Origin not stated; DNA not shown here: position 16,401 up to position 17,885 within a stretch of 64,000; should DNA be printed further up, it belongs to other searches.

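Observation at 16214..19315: Four-gene operon: two atypical GSTs, a XylM/AlkB-type di-iron enzyme and a small membrane protein, with no electron-transfer partner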

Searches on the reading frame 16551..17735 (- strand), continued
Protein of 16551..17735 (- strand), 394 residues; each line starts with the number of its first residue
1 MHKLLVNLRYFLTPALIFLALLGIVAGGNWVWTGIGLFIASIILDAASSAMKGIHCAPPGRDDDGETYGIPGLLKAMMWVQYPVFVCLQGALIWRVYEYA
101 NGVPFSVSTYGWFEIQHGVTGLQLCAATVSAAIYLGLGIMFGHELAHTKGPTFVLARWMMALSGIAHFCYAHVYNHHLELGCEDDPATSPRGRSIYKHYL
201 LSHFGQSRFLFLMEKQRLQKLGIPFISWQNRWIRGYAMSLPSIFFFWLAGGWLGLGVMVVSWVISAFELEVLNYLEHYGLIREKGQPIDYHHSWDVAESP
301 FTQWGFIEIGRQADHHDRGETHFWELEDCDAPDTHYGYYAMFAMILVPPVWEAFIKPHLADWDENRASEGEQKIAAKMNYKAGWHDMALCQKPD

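Call 35: search_protein_representatives(protein=window:16551-17735:-)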
Query: 394 residues. Proteins with E-value up to 0.001 (for the whole library): 2070; up to 1e-10: 1170; up to 1e-30: 111. The best 150 are listed.
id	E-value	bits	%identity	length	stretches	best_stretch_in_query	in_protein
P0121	5.4e-149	513.0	59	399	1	1-384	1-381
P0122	1.2e-114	399.8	57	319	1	78-384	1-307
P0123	4.2e-101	355.2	66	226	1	160-385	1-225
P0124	4.5e-90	318.9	71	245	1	113-297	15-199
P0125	6.8e-76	272.1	67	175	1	210-384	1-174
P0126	7.4e-64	232.5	55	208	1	1-201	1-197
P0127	3.2e-52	194.2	34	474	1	60-383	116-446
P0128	2.9e-51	191.0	32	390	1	8-385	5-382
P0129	2.3e-49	184.8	36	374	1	8-374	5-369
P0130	9.0e-49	182.8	31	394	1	9-388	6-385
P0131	4.4e-48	180.5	33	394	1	21-383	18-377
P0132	1.8e-46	175.2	32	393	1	6-383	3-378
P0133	2.7e-46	174.6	36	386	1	121-375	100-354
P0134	3.8e-46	174.1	30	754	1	5-383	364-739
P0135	1.6e-45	172.0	32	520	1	15-374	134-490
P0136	2.7e-45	171.3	34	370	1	8-373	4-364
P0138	5.8e-45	170.2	35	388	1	8-380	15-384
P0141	3.7e-43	164.3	29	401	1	5-387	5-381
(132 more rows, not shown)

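Call 38: search_protein_families(library=pfam, proteins=[L016:826-2757:+, L016:2744-3361:+, L025:11674-13188:-, L024:3782-4327:+, L024:4334-5746:+, L024:5733-6317:+, L024:6310-7020:+, L024:6996-7622:-, L024:13185-13751:-, L024:13761-15086:-], max_evalue=0.001)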
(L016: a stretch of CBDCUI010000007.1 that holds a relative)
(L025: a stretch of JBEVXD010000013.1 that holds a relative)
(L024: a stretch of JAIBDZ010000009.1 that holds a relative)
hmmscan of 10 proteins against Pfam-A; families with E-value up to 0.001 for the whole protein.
L016:826-2757:+ (643 aa): 8 families
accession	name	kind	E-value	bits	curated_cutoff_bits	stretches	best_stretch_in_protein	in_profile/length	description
PF13426.13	PAS_9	-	6.7e-33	113.5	27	3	32-135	2-102/103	PAS domain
PF00989.32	PAS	-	3.8e-32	111.1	22.6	2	22-133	2-112/113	PAS fold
PF02518.31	HATPase_c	-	5.9e-27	94.8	26.4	1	528-637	2-109/111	Histidine kinase-, DNA gyrase B-, and HSP90-like ATPase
PF13188.13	PAS_8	-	4.5e-20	71.2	21.8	2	272-314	2-41/65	PAS domain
PF08448.16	PAS_4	-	2.8e-17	63.4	23.1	1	277-392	1-107/110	PAS fold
PF00512.31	HisKA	-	4.4e-11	43.1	26.9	1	416-484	2-65/66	His Kinase A (phospho-acceptor) domain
PF08447.18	PAS_3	-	6.2e-11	42.9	25.6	1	295-359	3-68/89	PAS fold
PF24820.1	Diguanyl_cycl_sensor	-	6.9e-07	29.6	28.1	1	27-122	2-99/109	Diguanylate cyclase-like sensor domain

L016:2744-3361:+ (205 aa): 4 families
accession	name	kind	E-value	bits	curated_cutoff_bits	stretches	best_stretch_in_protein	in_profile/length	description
PF00072.30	Response_reg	-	2.9e-27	95.5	30.2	1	10-119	1-110/111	Response regulator receiver domain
PF00196.25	GerE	-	2e-19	69.4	23.5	1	145-199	2-56/57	Bacterial regulatory proteins, luxR family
PF08281.18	Sigma70_r4_2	-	8.4e-08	32.2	25.7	1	139-188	4-54/54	Sigma-70, region 4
PF21760.3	SecD_1st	-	0.00025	20.9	27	0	69-93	8-32/60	Protein translocase subunit SecDF, P1 domain, N-terminal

L025:11674-13188:- (504 aa): 3 families
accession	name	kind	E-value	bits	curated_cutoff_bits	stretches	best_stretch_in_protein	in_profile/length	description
PF02518.31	HATPase_c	-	2.6e-22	79.8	26.4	1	390-494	3-108/111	Histidine kinase-, DNA gyrase B-, and HSP90-like ATPase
PF00672.30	HAMP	-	1.4e-09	38.6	25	1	235-286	1-52/53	HAMP domain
PF00512.31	HisKA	-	2.7e-08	34.2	26.9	1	292-348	2-65/66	His Kinase A (phospho-acceptor) domain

L024:3782-4327:+ (181 aa): 1 family
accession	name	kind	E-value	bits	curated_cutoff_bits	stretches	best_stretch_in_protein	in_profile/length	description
PF02441.25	Flavoprotein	-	9.8e-19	68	22.7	1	9-155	2-145/162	Flavoprotein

L024:4334-5746:+ (470 aa): 2 families
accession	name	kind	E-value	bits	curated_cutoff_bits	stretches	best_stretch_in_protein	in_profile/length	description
PF20123.4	DUF6513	-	1e-35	122.3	23.9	1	4-90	2-86/86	Family of unknown function (DUF6513)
PF14251.12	PterinBD-DUF4346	-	5.6e-06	27.5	29.6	1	408-435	59-86/86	PterinBD-DUF4346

L024:5733-6317:+ (194 aa): 3 families
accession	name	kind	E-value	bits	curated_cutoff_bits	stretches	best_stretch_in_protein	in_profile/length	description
PF04289.18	DUF447_N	-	8.6e-24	84.1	24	1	10-120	2-110/114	Protein of unknown function (DUF447) N-terminal domain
PF20766.2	DUF447_C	-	1.6e-18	66.9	24.8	1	130-181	1-52/53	Protein of unknown function (DUF447)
PF01243.27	PNPOx_N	-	4.4e-07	30.7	28.1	1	11-67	15-70/120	Pyridoxamine 5'-phosphate oxidase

L024:6310-7020:+ (236 aa): 1 family
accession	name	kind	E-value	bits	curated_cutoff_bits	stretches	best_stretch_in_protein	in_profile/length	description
PF04476.19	4HFCP_synth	-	2e-67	227.7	22.4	1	5-217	2-223/228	4-HFC-P synthase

L024:6996-7622:- (208 aa): 1 family
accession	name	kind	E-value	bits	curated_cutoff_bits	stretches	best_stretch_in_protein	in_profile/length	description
PF01810.24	LysE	-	1.2e-33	116.6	25.6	1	16-204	2-190/193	LysE type translocator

L024:13185-13751:- (188 aa): 1 family
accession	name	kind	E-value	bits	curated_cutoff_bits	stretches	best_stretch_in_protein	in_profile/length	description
PF01965.30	DJ-1_PfpI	-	4e-43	147.5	26.6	1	3-166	1-164/165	DJ-1/PfpI family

L024:13761-15086:- (441 aa): 5 families
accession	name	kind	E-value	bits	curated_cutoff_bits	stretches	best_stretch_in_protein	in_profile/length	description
PF03572.23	Peptidase_S41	-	4.6e-60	202.4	24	1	204-369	2-165/165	Peptidase family S41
PF13180.12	PDZ_2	-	2.2e-15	57.1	27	1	105-185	1-80/80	PDZ domain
PF22694.1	CtpB_N-like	-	3.6e-10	40.6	27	1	33-90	25-83/85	Activating protease CtpB N-terminal domain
PF00595.29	PDZ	-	1.2e-09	38.8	23.2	1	105-172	10-80/81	PDZ domain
PF17820.7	PDZ_6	-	1.6e-09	37.8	27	1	120-174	2-54/54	PDZ domain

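Call 39: search_protein_families(library=pfam, proteins=[L045:970-3477:+, L045:3480-3830:+, L045:3908-4825:+, L045:4920-5189:+, L045:5326-7401:+, L045:7411-7806:+, L045:12053-12799:-, L045:12982-13728:-, L045:13795-15195:-, L024:15107-16291:-], max_evalue=0.001)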
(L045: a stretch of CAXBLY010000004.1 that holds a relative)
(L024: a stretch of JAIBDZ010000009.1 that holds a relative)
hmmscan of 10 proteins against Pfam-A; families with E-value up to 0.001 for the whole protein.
L045:970-3477:+ (835 aa): 10 families
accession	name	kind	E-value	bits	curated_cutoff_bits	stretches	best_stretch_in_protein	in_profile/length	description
PF11987.13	IF-2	-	2.9e-43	146.9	27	1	609-724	2-117/117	Translation-initiation factor 2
PF00009.33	GTP_EFTU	-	3e-37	128.5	26.5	1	339-494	6-183/188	Elongation factor Tu GTP binding domain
PF22042.2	EF-G_D2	-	6e-29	100.4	27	1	509-588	1-83/84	Elongation factor G domain 2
PF04760.21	IF2_N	-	8.6e-25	86.7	25.3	2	258-309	1-53/53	Translation initiation factor IF-2, N-terminal region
PF08364.16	IF2_assoc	-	4.6e-15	56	24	1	66-106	2-39/39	Bacterial translation initiation factor IF-2 associated region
PF03144.31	GTP_EFTU_D2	-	1.3e-12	48.3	30.3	1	755-822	1-72/73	Elongation factor Tu domain 2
PF01926.29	MMR_HSR1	-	3.1e-10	40.6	21.9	1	339-444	2-113/113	50S ribosome-binding GTPase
PF00071.28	Ras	-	1.1e-05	25.5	21.6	1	340-493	3-156/162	Ras family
PF00025.27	Arf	-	2.3e-05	24.4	22.3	1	341-494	19-171/174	ADP-ribosylation factor family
PF02421.24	FeoB_N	-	0.00011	22.2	27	1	339-492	3-155/156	Ferrous iron transport protein B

L045:3480-3830:+ (116 aa): 1 family
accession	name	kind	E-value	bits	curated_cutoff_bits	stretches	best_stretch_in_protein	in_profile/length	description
PF02033.23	RBFA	-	8.6e-31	106.8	34.7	1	7-110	1-105/105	Ribosome-binding factor A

L045:3908-4825:+ (305 aa): 3 families
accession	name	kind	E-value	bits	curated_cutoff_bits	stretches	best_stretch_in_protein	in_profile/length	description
PF01509.24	TruB_N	-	2.8e-54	184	27.3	1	33-181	1-149/149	TruB family pseudouridylate synthase (N terminal domain)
PF16198.10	TruB_C_2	-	5e-14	52.6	29.3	1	182-226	1-44/66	tRNA pseudouridylate synthase B C-terminal domain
PF09157.17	TruB-C_2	-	1.9e-06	28.1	21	1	247-296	1-50/57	Pseudouridine synthase II TruB, C-terminal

L045:4920-5189:+ (89 aa): 1 family
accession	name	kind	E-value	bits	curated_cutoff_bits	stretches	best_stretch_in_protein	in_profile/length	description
PF00312.27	Ribosomal_S15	-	1.8e-34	118.2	31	1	9-88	2-81/81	Ribosomal protein S15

L045:5326-7401:+ (691 aa): 5 families
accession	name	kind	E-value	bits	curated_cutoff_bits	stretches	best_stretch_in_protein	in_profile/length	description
PF01138.27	RNase_PH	-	2.7e-59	199.7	25.5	2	14-143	4-130/130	3' exoribonuclease family, domain 1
PF03725.20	RNase_PH_C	-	9.4e-24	83.6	20.8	2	146-209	1-66/67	3' exoribonuclease family, domain 2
PF00575.29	S1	-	2.7e-21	76.1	22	1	616-687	2-74/74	S1 RNA binding domain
PF03726.19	PNPase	-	1.1e-17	64.7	24.6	1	241-318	2-81/81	Polyribonucleotide nucleotidyltransferase, RNA binding domain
PF00013.35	KH_1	-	2.1e-12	47.1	21.5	1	555-610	4-65/66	KH domain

L045:7411-7806:+ (131 aa): 1 family
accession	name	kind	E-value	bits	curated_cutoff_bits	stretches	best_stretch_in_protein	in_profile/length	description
PF01641.26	SelR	-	1.2e-51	174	24.9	1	14-127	1-115/116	SelR domain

L045:12053-12799:- (248 aa): 1 family
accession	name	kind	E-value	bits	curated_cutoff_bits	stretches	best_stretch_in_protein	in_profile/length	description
PF00749.27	tRNA-synt_1c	-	7.6e-21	74.8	23.4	1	3-209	51-275/314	tRNA synthetases class I (E and Q), catalytic domain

L045:12982-13728:- (248 aa): 2 families
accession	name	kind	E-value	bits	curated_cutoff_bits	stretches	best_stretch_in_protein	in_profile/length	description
PF21157.2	DksA_N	-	3.5e-32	110.9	27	1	133-200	1-68/71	DnaK suppressor protein DksA, N-terminal domain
PF01258.23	zf-dskA_traR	-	2.5e-11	43.8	24.9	1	206-237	1-32/36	Prokaryotic dksA/traR C4-type zinc finger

L045:13795-15195:- (466 aa): 3 families
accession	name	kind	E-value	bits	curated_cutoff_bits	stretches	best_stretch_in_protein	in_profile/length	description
PF02601.20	Exonuc_VII_L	-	3e-104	349.3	35.9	1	128-443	1-313/315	Exonuclease VII, large subunit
PF13742.12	tRNA_anti_2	-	2.6e-31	108.1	27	1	12-104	1-94/95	OB-fold nucleic acid binding domain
PF01336.31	tRNA_anti-codon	-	8.4e-11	42.1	27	1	33-105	2-73/75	OB-fold nucleic acid binding domain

L024:15107-16291:- (394 aa): 1 family
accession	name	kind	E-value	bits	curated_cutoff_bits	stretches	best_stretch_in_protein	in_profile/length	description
PF01551.29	Peptidase_M23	-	3.2e-26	91.8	28.7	1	293-386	3-96/96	Peptidase family M23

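Call 46: list_cluster_members(proteins=[P0121, P0127, P0128, P0129, P0130, P0131, P0132, P0136, P0138, P0141])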
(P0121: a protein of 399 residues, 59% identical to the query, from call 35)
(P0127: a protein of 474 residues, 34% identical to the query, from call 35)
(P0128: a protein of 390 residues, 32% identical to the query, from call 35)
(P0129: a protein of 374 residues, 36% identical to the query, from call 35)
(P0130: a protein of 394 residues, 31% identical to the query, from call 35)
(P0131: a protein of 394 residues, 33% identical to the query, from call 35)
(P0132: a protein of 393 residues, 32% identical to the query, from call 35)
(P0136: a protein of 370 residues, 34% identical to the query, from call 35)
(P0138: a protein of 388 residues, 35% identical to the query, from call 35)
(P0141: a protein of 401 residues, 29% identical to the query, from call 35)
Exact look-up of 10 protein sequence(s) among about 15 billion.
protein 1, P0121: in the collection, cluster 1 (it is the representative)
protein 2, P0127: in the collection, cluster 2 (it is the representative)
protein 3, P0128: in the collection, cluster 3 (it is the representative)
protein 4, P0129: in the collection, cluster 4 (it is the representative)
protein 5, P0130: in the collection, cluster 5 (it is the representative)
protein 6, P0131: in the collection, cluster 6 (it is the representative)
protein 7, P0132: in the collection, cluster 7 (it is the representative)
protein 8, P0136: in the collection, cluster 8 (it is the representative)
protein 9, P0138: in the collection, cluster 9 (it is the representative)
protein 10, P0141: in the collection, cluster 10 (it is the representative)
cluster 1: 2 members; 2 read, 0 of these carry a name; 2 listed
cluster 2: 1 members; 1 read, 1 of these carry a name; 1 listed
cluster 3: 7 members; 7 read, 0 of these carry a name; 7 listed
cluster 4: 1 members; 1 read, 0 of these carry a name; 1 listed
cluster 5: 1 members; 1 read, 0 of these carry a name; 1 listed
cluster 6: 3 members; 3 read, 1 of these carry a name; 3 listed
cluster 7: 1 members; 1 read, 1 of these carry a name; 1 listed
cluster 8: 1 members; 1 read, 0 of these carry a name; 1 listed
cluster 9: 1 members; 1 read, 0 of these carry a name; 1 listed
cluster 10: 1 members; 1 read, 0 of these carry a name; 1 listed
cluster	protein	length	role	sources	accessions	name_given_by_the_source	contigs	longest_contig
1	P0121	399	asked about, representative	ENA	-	-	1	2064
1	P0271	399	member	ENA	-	-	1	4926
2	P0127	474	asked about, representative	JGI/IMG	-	alkane 1-monooxygenase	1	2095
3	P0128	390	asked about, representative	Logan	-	-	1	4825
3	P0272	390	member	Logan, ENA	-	-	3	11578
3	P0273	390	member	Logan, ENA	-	-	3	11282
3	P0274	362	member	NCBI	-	-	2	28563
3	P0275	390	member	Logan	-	-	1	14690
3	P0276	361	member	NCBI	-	-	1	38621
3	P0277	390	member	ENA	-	-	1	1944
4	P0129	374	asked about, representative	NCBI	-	-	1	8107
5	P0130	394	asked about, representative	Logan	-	-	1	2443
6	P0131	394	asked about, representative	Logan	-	-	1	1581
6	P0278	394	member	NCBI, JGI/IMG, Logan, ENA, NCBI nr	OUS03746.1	alkane 1-monooxygenase [Gammaproteobacteria bacterium 42_54_T18]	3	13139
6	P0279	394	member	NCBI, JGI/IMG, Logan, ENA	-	-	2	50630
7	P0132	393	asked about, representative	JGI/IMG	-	hypothetical protein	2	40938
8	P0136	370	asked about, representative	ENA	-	-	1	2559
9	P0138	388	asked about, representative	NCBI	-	-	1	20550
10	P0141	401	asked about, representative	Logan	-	-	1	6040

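Call 60: get_annotated_region(hit=H5, flank=3000)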
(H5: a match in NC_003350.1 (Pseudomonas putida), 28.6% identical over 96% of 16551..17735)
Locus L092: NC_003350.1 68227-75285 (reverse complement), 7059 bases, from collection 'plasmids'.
description: Pseudomonas putida plasmid pWW0, complete sequence
organism: Pseudomonas putida (NCBI taxid 303)
taxonomy: Bacteria; Pseudomonadota; Gammaproteobacteria; Pseudomonadales; Pseudomonadaceae; Pseudomonas; Pseudomonas putida
host: -; source: -; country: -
typing (MOB-suite, as given by PLSDB): conjugative; replicon IncP; relaxase MOBF; mating-pair formation MPF_T
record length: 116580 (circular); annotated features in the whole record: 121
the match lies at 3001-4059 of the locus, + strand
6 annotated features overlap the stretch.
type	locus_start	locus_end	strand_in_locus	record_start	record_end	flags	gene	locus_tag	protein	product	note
CDS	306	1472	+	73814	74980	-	-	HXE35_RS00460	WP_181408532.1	alcohol dehydrogenase catalytic domain-containing protein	-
CDS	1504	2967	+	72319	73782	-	-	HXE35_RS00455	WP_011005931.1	benzaldehyde dehydrogenase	-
CDS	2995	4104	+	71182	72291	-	xylM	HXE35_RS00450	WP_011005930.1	xylene monooxygenase subunit XylM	-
CDS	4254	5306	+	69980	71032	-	-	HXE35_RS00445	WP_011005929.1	2Fe-2S iron-sulfur cluster-binding protein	-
CDS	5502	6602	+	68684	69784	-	-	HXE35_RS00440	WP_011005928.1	zinc-binding dehydrogenase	-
CDS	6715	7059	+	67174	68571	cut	-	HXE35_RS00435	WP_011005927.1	outer membrane protein transport protein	-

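Call 61: get_annotated_region(hit=H23, flank=3000)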
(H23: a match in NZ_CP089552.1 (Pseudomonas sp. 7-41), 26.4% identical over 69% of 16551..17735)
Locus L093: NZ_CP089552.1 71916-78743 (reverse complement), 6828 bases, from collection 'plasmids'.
description: Pseudomonas sp. 7-41 plasmid pCP7-41, complete sequence
organism: Pseudomonas sp. 7-41 (NCBI taxid 2898483)
taxonomy: Bacteria; Pseudomonadota; Gammaproteobacteria; Pseudomonadales; Pseudomonadaceae; Pseudomonas; Pseudomonas sp. 7-41
host: -; source: cell culture,soil; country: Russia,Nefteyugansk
typing (MOB-suite, as given by PLSDB): conjugative; replicon IncP; relaxase MOBH; mating-pair formation MPF_F
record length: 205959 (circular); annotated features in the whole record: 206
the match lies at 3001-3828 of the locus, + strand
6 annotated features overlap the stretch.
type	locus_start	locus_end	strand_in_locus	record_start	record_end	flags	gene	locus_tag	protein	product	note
CDS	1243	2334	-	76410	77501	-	-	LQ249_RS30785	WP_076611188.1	IS630-like element ISPpu2 family transposase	GO:0006313 - DNA transposition [Evidence IEA]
CDS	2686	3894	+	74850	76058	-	-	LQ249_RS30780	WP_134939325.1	alkane 1-monooxygenase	-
CDS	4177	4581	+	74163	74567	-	-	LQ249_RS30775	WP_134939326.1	rubredoxin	-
CDS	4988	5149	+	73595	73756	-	-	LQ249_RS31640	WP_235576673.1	rubredoxin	-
CDS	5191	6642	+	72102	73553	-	-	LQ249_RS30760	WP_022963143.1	aldehyde dehydrogenase family protein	-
CDS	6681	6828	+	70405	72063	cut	-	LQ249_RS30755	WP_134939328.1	choline dehydrogenase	-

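Call 83: predict_structure(alignment_id=A6)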
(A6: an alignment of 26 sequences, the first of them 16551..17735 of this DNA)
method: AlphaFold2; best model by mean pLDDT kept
length: 394 residues; sequences in the alignment: 26
mean_pLDDT: 81.4   pTM: 0.84
mean pLDDT of the five models: 81.4, 78.1, 77.9, 75.5, 73.8
residues with pLDDT >= 90: 127; 70-90: 187; 50-70: 74; < 50: 6
segments of 3 or more residues with pLDDT < 50: 178-181
pLDDT, mean of each block of 10 residues (from residue 1): 75 87 96 95 88 71 77 74 90 98 95 93 97 86 68 77 65 51 62 88 77 86 91 83 95 97 87 82 62 71 71 59 61 83 92 92 84 86 87 66
secondary structure, 60 per line:
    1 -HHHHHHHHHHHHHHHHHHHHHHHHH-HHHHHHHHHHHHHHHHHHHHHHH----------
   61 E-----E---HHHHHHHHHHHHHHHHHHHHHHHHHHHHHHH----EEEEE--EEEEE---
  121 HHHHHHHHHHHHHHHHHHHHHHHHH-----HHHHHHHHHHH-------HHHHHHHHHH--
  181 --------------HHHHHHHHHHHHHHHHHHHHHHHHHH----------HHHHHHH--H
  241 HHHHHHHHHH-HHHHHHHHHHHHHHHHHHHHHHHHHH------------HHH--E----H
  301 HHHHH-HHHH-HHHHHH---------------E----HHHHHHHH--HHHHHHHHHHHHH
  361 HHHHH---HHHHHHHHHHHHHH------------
elements in order: H2-26 H28-50 H71-101 E106-110 E113-117 H121-145 H151-161 H169-178 H195-220 H231-237 H240-250 H252-277 H300-305 H307-310 H312-317 H338-345 H348-365 H369-382

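Call 86: fold_search(model_id=the predicted structure, library=pdb)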
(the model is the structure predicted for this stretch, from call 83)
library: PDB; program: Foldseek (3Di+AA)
matches with E <= 10: 326; with E <= 0.001: 2
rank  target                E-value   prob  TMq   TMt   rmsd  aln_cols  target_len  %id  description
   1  8f6t                  8.7e-13  1.00  0.72  0.67   4.5       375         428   24  Cryo-EM structure of alkane 1-monooxygenase AlkB-AlkG complex from Fontimonas thermophila (released 2023-04-05)
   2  8sbb_A                8.3e-11  1.00  0.73  0.76   4.9       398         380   23  Cryo-EM structure of FtAlkB (released 2023-04-26)
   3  6rko_A                1.8e-01  0.08  0.11  0.10  24.4       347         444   11  Cryo-EM structure of the E. coli cytochrome bd-I oxidase at 2.68 A resolution (released 2019-10-16)
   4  9bwt_A                2.0e-01  0.07  0.12  0.07  27.2       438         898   11  human sodium chloride cotransporter NCC S344E in the phosphorylation state and in complex with hydrochlorothiazide (released 2024-09-04)
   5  7nkz_A                3.8e-01  0.07  0.13  0.12  24.4       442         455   12  Cryo-EM structure of the cytochrome bd oxidase from M. tuberculosis at 2.5 A resolution (released 2021-09-22)
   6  9sob_D                4.9e-01  0.07  0.14  0.06  27.8       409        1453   12  Structural Model of the Nuclear Pore Complex in Arabidopsis thaliana (released 2025-11-05)
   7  9fka_A                5.2e-01  0.08  0.13  0.12  22.8       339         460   14  Cryo-EM structure of the reduced cytochrome bd oxidase from M. tuberculosis (released 2025-02-12)
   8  7dsk_B                6.4e-01  0.05  0.11  0.10  25.9       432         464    9  Overall structure of the LAT1-4F2hc bound with JX-075 (released 2021-03-10)
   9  5b58_A                6.7e-01  0.08  0.11  0.12  19.8       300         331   13  Inward-facing conformation of ABC heme importer BhuUV in complex with periplasmic heme binding protein BhuT from Burkh (released 2016-11-23)
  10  8fhn_B                7.7e-01  0.03  0.11  0.06  27.4       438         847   12  Cryo-EM structure of human NCC (class 2) (released 2023-02-15)
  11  8qtt_A                9.6e-01  0.09  0.11  0.17  16.8       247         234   12  Crystal structure of a C-terminally truncated version of Arabidopsis thaliana 14-3-3 omega in complex with a phosphope (released 2023-11-15)
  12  9sob_E                1.0e+00  0.07  0.14  0.12  22.5       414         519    9  Structural Model of the Nuclear Pore Complex in Arabidopsis thaliana (released 2025-11-05)
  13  3b9w                  1.1e+00  0.08  0.15  0.16  20.9       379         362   10  The 1.3 A resolution structure of Nitrosomonas europaea Rh50 and mechanistic implications for NH3 transport by Rhesus fa (released 2007-11-20)
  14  7ajl_AAA              1.1e+00  0.06  0.15  0.18  21.6       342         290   10  Cyrstal structure of CYRI-B/Fam49B (released 2020-11-18)
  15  8hk3_C                1.2e+00  0.06  0.12  0.15  21.1       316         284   10  C3aR-Gi-apo protein complex (released 2023-05-10)
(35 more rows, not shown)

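Call 88: search_protein_families(library=pfam, proteins=[L051:12061-14379:+, L051:930-3683:+, L051:4713-6212:+, L050:11219-12142:+, L003:4990-5601:+, L004:13091-14449:+, L004:14466-15002:+, L008:14817-15227:+, L004:4816-5205:+, L008:3194-3706:-], max_evalue=0.001)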
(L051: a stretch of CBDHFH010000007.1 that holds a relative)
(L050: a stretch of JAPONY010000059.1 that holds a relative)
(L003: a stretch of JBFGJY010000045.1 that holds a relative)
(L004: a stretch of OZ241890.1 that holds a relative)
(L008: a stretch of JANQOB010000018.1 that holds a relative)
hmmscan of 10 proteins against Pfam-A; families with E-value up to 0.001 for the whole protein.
L051:12061-14379:+ (773 aa): 3 families
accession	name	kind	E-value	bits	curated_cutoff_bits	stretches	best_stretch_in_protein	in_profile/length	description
PF00384.28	Molybdopterin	-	5.5e-39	134.6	24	1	80-500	1-352/353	Molybdopterin oxidoreductase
PF01568.27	Molydop_binding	-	2e-14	54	26.8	1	611-714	7-109/110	Molydopterin dinucleotide binding domain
PF04879.21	Molybdop_Fe4S4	-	1.8e-12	47.5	22.7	1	22-77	3-55/55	Molybdopterin oxidoreductase Fe4S4 domain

L051:930-3683:+ (918 aa): 4 families
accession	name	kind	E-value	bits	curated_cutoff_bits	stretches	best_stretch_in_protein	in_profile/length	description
PF17432.8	DUF3458_C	-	2.3e-120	402.2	24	1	594-916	1-319/320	Domain of unknown function (DUF3458_C) ARM repeats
PF01433.26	Peptidase_M1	-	1e-55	189.1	27.7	1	269-482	2-217/218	Peptidase family M1 domain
PF11940.14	DUF3458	-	1.1e-27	96.8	28.6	1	487-591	1-95/95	Domain of unknown function (DUF3458) Ig-like fold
PF17900.6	Peptidase_M1_N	-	2.2e-19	70.7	25.8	1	64-229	7-186/186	Peptidase M1 N-terminal domain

L051:4713-6212:+ (500 aa): 2 families
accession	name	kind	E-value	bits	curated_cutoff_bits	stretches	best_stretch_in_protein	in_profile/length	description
PF03806.19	ABG_transport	-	5e-163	543.4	27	1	7-498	2-498/502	AbgT putative transporter family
PF03606.21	DcuC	-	9.6e-11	41.3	23.1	1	121-454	118-431/461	C4-dicarboxylate anaerobic carrier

L050:11219-12142:+ (308 aa): 1 family
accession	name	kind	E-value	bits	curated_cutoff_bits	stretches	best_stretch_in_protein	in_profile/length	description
PF01963.22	TraB_PrgY_gumN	-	3.6e-39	135.6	26.8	1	36-295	2-257/263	TraB/PrgY/gumN family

L003:4990-5601:+ (204 aa): 1 family
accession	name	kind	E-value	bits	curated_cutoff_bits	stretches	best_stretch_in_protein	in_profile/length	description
PF04893.22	Yip1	-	1.4e-19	71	28.6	1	12-186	2-173/173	Yip1 domain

L004:13091-14449:+ (453 aa): 1 family
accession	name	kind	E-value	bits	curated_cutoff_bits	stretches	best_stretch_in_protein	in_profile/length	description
PF03349.22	Toluene_X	-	3.6e-15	55.8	29.7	2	173-414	140-375/421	Outer membrane protein transport protein (OMPP1/FadL/TodX)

L004:14466-15002:+ (179 aa): 1 family
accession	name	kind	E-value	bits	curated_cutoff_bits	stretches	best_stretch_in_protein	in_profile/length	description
PF01814.28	Hemerythrin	-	3.8e-11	44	25.3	1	3-137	1-126/127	Hemerythrin HHE cation binding domain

L008:14817-15227:+ (137 aa): 1 family
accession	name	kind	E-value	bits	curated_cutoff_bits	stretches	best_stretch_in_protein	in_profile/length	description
PF03625.19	DUF302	-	2.1e-15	56.8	23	1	43-104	2-63/63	Domain of unknown function DUF302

L004:4816-5205:+ (130 aa): 1 family
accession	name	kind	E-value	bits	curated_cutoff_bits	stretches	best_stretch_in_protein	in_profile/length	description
PF04247.17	SirB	-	3.7e-42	143.7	30.9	1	5-124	1-120/120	Invasion gene expression up-regulator, SirB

L008:3194-3706:- (170 aa): 2 families
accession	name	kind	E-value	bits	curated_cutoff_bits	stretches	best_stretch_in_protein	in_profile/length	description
PF13442.11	Cytochrome_CBB3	-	1.4e-05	25.7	27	1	54-136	2-60/68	Cytochrome C oxidase, cbb3-type, subunit III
PF00034.26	Cytochrom_C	-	0.00072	21.3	21.3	1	56-99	2-38/90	Cytochrome c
